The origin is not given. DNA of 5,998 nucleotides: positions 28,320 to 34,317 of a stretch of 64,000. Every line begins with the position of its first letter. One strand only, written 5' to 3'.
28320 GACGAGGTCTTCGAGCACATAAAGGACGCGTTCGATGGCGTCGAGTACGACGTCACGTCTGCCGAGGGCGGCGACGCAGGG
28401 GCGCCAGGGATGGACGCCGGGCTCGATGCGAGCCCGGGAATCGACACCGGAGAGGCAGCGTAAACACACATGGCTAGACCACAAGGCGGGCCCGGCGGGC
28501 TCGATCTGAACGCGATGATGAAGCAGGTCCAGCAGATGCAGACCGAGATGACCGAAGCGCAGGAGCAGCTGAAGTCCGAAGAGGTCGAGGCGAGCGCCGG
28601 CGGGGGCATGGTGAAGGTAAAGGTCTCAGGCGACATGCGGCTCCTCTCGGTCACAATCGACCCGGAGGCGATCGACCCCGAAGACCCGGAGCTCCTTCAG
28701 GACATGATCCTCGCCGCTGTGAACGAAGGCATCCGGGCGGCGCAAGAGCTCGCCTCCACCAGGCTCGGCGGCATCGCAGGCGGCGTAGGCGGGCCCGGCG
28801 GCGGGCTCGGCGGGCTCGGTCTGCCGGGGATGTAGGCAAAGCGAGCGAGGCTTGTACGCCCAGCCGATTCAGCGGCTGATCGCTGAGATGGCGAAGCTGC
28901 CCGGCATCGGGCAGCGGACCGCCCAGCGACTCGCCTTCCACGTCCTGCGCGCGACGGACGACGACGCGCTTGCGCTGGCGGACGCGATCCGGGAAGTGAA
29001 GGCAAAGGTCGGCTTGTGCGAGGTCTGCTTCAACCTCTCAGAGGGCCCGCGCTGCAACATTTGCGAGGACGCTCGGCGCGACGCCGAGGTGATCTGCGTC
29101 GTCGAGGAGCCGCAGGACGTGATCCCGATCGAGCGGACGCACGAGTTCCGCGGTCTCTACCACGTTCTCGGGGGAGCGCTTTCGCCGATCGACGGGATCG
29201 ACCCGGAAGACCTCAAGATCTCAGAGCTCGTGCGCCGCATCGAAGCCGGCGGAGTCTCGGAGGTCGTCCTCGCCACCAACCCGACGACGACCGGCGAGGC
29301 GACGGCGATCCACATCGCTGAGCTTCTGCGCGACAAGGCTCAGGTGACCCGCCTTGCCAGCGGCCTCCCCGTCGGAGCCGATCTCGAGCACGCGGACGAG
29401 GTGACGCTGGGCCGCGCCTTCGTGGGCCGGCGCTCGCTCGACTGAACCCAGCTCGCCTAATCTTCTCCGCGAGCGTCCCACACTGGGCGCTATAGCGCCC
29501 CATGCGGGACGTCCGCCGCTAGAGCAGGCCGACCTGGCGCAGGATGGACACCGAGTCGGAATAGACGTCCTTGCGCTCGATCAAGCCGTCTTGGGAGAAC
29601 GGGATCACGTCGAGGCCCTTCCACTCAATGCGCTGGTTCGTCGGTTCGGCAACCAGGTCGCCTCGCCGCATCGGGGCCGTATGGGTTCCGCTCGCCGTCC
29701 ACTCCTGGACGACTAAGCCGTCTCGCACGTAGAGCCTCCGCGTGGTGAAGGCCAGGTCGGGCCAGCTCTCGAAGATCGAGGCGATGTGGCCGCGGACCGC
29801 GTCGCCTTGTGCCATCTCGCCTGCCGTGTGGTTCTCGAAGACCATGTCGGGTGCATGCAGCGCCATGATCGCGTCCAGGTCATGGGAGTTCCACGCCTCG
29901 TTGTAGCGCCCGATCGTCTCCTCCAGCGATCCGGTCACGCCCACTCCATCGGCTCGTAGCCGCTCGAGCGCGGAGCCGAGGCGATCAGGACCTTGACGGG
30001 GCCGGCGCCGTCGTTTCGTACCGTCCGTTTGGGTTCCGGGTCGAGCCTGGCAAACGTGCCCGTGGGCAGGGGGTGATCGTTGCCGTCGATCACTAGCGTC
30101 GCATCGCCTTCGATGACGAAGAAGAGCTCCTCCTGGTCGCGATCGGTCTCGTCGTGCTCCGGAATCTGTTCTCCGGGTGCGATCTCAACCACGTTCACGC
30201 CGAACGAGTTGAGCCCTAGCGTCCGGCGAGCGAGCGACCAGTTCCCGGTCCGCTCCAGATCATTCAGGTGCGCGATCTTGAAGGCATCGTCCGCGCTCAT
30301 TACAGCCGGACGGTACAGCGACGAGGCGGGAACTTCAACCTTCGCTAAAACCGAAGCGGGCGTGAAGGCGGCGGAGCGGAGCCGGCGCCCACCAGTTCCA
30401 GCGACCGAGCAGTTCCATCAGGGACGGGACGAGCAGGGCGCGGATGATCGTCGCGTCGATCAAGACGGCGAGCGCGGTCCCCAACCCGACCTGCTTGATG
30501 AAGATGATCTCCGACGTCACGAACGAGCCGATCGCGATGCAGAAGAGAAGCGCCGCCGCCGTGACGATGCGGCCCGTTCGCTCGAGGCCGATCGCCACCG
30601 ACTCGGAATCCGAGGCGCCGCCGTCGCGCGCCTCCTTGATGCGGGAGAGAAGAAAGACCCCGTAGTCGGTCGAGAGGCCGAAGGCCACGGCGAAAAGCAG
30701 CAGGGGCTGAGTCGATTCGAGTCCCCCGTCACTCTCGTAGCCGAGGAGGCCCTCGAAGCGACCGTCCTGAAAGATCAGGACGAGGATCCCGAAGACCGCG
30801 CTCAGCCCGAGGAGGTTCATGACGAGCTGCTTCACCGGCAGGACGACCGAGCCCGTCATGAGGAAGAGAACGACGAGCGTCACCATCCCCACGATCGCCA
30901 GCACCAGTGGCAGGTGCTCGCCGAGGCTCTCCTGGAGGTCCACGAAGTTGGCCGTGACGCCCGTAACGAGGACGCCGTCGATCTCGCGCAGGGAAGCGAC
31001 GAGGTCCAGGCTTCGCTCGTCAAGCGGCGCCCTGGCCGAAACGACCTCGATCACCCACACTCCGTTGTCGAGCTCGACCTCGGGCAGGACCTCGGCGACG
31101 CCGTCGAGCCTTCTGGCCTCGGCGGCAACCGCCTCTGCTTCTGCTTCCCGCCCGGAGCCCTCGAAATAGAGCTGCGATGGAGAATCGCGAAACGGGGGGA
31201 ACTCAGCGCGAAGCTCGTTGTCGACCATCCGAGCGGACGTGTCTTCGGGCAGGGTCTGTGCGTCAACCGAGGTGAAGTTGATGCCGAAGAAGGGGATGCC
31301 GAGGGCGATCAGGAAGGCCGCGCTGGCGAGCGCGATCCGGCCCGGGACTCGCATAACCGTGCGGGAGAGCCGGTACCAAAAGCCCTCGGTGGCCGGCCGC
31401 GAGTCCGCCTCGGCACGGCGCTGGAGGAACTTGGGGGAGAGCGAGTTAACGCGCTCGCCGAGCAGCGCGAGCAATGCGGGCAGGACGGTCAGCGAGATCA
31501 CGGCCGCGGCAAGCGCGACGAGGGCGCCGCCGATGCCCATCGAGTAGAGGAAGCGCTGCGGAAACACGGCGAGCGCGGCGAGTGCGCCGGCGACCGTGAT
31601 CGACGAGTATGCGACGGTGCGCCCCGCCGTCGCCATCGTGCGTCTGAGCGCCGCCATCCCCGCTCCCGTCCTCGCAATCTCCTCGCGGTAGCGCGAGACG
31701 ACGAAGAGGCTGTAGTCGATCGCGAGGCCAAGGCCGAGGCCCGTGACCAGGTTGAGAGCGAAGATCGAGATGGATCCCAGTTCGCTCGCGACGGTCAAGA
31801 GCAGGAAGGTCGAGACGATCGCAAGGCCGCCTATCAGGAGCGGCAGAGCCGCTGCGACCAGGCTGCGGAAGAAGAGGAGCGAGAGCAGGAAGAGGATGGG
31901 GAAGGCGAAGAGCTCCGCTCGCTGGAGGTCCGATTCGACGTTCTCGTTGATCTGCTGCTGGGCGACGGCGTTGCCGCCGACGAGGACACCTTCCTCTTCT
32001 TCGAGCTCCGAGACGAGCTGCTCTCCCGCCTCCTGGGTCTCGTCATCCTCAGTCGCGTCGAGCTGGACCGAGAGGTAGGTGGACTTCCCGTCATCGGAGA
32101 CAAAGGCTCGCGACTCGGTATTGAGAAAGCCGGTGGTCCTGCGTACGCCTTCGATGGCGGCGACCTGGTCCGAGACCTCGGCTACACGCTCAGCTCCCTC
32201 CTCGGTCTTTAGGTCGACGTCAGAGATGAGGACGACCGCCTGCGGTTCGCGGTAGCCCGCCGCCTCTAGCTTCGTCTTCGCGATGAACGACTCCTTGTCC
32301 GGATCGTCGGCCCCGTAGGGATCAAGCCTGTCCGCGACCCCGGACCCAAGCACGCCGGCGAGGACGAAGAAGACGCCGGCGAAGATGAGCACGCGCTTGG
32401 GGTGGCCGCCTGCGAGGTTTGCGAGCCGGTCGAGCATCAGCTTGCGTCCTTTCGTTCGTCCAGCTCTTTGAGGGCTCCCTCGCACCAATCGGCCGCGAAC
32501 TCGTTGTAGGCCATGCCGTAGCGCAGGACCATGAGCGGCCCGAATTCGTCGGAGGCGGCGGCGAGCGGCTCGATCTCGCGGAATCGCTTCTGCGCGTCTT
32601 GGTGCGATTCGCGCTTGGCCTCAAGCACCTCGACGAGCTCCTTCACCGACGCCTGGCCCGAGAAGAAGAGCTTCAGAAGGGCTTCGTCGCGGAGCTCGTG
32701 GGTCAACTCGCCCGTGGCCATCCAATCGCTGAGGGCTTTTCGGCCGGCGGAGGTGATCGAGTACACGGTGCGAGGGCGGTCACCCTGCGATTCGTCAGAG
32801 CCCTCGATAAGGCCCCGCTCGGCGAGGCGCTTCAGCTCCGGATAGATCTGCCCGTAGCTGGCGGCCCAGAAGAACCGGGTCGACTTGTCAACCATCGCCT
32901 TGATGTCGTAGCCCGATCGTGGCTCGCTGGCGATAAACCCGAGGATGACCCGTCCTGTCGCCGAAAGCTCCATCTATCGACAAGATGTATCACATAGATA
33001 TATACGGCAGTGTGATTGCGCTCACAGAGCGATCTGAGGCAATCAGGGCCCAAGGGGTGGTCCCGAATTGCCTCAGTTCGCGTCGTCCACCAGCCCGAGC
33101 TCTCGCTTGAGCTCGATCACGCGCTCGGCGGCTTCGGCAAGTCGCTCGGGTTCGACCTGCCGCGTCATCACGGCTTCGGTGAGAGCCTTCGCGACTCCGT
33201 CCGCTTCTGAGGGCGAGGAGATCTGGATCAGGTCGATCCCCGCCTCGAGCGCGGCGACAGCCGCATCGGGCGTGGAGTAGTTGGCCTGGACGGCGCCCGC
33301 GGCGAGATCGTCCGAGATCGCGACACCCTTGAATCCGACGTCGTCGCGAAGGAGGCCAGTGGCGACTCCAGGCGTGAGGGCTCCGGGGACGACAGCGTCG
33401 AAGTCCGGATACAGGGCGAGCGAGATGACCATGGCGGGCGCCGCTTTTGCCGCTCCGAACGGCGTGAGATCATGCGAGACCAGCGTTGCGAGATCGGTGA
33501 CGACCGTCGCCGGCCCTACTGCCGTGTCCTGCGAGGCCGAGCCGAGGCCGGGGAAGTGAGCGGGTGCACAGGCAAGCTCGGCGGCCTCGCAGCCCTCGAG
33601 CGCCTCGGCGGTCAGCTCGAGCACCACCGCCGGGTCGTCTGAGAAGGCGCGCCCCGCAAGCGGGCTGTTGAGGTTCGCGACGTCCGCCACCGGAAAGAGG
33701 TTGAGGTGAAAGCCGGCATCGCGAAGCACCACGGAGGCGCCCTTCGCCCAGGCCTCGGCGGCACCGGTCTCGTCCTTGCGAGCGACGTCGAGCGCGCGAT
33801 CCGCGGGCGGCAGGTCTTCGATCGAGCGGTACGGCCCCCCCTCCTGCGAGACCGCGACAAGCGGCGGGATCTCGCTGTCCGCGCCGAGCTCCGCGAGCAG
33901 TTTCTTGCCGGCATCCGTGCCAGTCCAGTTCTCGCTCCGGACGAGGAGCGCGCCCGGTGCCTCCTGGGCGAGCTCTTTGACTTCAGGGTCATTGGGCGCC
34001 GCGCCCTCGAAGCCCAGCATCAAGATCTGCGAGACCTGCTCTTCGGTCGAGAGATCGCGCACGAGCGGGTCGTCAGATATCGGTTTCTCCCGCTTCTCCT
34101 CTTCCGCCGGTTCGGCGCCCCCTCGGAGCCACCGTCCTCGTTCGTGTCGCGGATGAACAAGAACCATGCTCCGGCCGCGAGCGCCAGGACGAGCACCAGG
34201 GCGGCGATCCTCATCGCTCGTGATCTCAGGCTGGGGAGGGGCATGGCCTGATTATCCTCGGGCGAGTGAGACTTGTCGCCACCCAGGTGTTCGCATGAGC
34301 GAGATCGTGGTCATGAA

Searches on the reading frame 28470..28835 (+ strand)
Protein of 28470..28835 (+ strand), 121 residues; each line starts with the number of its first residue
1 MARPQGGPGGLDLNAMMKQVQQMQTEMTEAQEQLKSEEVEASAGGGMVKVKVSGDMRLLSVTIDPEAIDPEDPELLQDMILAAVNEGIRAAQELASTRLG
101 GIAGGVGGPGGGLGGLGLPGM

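Call 22: search_protein_families(library=pfam, proteins=[window:28470-28835:+], max_evalue=0.01)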
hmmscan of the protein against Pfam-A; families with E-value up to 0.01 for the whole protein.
window:28470-28835:+ (121 aa): 1 family
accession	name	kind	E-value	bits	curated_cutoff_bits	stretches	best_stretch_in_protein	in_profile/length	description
PF02575.21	YbaB_DNA_bd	-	8.1e-33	112.9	25.5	1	17-106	1-90/91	YbaB/EbfC DNA-binding family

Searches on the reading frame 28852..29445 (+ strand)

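Call 22: search_protein_families(library=pfam, proteins=[window:28852-29445:+], max_evalue=0.01)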
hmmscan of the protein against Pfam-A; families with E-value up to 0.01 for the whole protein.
window:28852-29445:+ (197 aa): 6 families
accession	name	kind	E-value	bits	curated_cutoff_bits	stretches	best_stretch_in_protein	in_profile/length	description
PF13662.12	Toprim_4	-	3.9e-26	91.5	25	1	80-169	2-85/85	Toprim domain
PF21176.3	RecR_HhH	-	4.4e-17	62.1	27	1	6-49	1-44/45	RecR, helix-hairpin-helix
PF01751.28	Toprim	-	9.3e-12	45.4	23.1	1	80-161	1-86/96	Toprim domain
PF21175.2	RecR_C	-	4.3e-11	42.5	22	1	171-194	1-24/24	RecR, C-terminal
PF02132.21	RecR_ZnF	-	3.6e-07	30.3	22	1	53-73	1-21/21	RecR, Cys4-zinc finger domain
PF14520.12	HHH_5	-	0.009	16.9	27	0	11-28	35-52/57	Helix-hairpin-helix domain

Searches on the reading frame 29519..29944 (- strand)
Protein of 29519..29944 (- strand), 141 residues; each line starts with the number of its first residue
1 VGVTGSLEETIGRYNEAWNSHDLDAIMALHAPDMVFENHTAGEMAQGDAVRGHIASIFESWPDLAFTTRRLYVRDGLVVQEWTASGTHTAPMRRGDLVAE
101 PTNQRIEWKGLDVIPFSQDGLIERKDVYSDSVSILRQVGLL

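Call 22: search_protein_families(library=pfam, proteins=[window:29519-29944:-], max_evalue=0.01)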
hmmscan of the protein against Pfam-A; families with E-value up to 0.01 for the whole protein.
window:29519-29944:- (141 aa): 4 families
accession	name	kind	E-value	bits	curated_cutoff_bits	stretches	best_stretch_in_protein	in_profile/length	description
PF12680.13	SnoaL_2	-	4.2e-21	75.9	27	1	13-123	3-100/102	SnoaL-like domain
PF07366.18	SnoaL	-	2.1e-19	70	28.4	1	11-137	4-125/126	SnoaL-like polyketide cyclase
PF14534.12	DUF4440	-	6.6e-07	30.2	25.2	1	10-89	4-82/107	Domain of unknown function (DUF4440)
PF13474.12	SnoaL_3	-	1.4e-06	29.1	22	1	8-75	2-70/121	SnoaL-like domain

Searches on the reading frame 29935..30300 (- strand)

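Call 22: search_protein_families(library=pfam, proteins=[window:29935-30300:-], max_evalue=0.01)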
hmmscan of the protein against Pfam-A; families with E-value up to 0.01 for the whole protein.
window:29935-30300:- (121 aa): 1 family
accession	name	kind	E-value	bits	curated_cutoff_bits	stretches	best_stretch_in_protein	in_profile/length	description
PF07883.17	Cupin_2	-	3e-12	46.5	27.2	1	37-106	2-68/70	Cupin domain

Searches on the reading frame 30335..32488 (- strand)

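Call 22: search_protein_families(library=pfam, proteins=[window:30335-32488:-], max_evalue=0.01)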
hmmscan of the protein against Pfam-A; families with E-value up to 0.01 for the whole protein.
window:30335-32488:- (717 aa): 1 family
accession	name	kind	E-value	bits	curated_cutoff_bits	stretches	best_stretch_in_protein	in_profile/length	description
PF03176.21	MMPL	-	5.2e-80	269.3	20.5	2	94-384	42-332/333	MMPL family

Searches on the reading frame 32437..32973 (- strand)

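Call 22: search_protein_families(library=pfam, proteins=[window:32437-32973:-], max_evalue=0.01)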
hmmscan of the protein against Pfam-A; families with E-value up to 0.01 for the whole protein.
window:32437-32973:- (178 aa): 3 families
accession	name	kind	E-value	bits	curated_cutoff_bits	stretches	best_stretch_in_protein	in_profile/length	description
PF03551.20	PadR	-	2.6e-17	63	27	1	10-82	1-74/75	Transcriptional regulator PadR-like family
PF10400.15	Vir_act_alpha_C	-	6.5e-17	62.4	22.4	1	94-172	1-78/78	Virulence activator alpha C-term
PF13601.12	HTH_34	-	1.8e-06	28.4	27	1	38-85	26-73/80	Winged helix DNA-binding domain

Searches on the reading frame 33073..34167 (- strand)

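Call 22: search_protein_families(library=pfam, proteins=[window:33073-34167:-], max_evalue=0.01)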
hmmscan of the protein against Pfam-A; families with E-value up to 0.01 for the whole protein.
window:33073-34167:- (364 aa): 1 family
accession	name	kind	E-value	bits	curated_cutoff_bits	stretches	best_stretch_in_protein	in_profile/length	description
PF00933.27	Glyco_hydro_3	-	7.4e-40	137.7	27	1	41-353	2-316/316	Glycosyl hydrolase family 3 N terminal domain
